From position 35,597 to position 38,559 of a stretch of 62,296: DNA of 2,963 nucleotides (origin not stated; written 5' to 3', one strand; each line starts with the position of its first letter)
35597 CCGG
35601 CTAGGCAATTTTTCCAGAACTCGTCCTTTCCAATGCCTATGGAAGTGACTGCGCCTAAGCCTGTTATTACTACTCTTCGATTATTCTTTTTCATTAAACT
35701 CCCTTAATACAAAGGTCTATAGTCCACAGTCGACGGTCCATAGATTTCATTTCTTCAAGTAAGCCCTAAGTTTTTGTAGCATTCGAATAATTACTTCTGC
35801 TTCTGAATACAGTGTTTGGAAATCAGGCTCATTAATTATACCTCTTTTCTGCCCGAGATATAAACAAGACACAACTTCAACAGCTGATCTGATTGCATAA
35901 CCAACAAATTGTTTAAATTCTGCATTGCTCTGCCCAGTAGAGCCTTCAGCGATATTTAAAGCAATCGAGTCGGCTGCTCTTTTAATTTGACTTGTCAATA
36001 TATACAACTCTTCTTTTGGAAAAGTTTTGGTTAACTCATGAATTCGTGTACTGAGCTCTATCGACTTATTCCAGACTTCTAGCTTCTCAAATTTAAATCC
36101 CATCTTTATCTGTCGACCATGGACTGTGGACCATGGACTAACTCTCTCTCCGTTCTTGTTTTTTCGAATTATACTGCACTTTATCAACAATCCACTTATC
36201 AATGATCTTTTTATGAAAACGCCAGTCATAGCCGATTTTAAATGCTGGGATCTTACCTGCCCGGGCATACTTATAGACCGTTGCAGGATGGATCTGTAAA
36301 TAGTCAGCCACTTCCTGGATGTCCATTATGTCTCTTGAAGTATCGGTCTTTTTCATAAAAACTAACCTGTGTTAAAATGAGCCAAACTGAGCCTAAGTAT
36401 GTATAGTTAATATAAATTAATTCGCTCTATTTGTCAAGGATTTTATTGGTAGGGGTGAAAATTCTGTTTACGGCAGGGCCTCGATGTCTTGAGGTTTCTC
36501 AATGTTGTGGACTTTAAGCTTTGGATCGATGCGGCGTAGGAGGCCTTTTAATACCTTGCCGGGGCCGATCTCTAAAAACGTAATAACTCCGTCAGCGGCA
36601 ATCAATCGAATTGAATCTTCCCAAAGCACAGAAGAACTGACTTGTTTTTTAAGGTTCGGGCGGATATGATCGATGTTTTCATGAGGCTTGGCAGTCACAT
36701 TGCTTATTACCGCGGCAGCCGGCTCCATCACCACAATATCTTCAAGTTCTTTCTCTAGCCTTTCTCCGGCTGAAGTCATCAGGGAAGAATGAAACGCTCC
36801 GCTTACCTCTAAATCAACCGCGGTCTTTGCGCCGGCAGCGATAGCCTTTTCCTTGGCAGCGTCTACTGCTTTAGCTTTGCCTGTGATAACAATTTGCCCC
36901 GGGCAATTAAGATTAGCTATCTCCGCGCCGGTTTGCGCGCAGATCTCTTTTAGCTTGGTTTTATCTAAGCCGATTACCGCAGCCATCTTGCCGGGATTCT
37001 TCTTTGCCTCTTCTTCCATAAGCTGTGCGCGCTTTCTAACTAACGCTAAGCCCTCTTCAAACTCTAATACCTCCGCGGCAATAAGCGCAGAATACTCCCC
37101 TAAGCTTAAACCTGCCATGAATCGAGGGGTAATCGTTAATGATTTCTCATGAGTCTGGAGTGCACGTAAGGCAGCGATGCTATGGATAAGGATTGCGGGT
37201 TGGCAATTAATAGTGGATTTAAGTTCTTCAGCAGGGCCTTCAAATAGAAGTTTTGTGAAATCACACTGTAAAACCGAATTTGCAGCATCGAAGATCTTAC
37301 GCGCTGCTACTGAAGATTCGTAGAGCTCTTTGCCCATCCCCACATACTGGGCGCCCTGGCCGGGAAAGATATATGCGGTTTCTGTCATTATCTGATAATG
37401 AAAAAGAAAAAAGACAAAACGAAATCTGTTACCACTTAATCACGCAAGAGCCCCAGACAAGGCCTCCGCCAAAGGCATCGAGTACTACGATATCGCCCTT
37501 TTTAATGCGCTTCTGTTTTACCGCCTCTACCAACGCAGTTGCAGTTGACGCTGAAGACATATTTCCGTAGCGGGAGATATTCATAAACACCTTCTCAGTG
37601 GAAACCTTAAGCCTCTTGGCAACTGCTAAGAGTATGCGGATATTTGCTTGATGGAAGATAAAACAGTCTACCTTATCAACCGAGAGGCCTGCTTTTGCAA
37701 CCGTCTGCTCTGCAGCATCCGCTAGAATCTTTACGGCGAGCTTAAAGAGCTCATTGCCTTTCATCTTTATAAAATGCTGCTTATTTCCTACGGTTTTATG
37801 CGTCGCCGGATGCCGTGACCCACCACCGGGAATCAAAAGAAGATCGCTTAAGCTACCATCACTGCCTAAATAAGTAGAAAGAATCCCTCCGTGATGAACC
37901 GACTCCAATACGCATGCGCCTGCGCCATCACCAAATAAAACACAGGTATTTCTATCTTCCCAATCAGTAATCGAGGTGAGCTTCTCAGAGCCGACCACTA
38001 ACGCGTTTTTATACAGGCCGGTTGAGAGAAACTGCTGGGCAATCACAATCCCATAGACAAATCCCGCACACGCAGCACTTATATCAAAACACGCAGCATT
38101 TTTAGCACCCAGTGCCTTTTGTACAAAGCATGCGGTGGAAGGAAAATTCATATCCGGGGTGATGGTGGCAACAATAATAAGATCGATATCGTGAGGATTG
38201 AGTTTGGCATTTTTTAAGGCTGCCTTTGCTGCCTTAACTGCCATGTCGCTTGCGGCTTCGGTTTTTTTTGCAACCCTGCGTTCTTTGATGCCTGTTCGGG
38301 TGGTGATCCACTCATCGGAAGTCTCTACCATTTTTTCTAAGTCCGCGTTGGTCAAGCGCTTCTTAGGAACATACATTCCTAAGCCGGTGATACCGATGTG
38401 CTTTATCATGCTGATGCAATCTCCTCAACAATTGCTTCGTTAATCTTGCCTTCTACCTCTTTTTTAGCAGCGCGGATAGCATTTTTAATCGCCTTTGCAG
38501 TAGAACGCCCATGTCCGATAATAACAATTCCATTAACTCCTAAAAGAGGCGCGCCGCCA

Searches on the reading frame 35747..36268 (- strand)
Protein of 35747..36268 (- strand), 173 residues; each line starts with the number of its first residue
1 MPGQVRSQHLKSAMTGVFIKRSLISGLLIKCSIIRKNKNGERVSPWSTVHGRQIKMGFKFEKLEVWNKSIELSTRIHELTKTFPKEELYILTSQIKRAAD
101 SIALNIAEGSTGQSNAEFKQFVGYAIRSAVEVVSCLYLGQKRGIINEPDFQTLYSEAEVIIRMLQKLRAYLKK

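Call 45: search_protein_families(library=pfam, proteins=[window:35747-36268:-], max_evalue=0.0001)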
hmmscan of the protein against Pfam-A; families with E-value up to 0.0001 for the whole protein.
window:35747-36268:- (173 aa): 1 family
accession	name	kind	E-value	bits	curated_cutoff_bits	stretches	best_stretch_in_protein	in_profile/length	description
PF05635.17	23S_rRNA_IVP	-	1.6e-35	122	33.8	1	61-165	1-105/106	23S rRNA-intervening sequence protein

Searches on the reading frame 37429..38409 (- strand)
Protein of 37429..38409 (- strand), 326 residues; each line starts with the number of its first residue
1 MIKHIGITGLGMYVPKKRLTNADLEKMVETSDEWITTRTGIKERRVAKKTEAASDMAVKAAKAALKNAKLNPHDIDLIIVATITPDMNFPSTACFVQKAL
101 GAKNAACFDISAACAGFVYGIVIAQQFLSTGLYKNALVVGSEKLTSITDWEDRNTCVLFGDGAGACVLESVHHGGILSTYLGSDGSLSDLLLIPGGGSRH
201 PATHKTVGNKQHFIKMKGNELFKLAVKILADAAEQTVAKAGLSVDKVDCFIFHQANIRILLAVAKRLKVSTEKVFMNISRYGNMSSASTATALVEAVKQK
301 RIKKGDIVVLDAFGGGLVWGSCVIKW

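Call 45: search_protein_families(library=pfam, proteins=[window:37429-38409:-], max_evalue=0.0001)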
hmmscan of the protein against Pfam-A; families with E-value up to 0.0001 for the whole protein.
window:37429-38409:- (326 aa): 6 families
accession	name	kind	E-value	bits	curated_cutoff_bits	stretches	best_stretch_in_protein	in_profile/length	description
PF08541.16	ACP_syn_III_C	-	1.4e-34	118.6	26.6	1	238-326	2-90/90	3-Oxoacyl-[acyl-carrier-protein (ACP)] synthase III C terminal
PF08545.16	ACP_syn_III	-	1.5e-31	108.5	24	1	108-185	1-80/80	3-Oxoacyl-[acyl-carrier-protein (ACP)] synthase III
PF00108.29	Thiolase_N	-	1.6e-09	38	26.4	1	37-151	7-122/260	Thiolase, N-terminal domain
PF22691.2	Thiolase_C_1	-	3.2e-05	24.1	28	0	42-78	5-41/144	Thiolase C-terminal domain-like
PF02803.24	Thiolase_C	-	3.2e-05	24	27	0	232-277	27-72/123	Thiolase, C-terminal domain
PF08392.18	FAE1_CUT1_RppA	-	5.4e-05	23.1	27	1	44-146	74-177/290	FAE1/Type III polyketide synthase-like protein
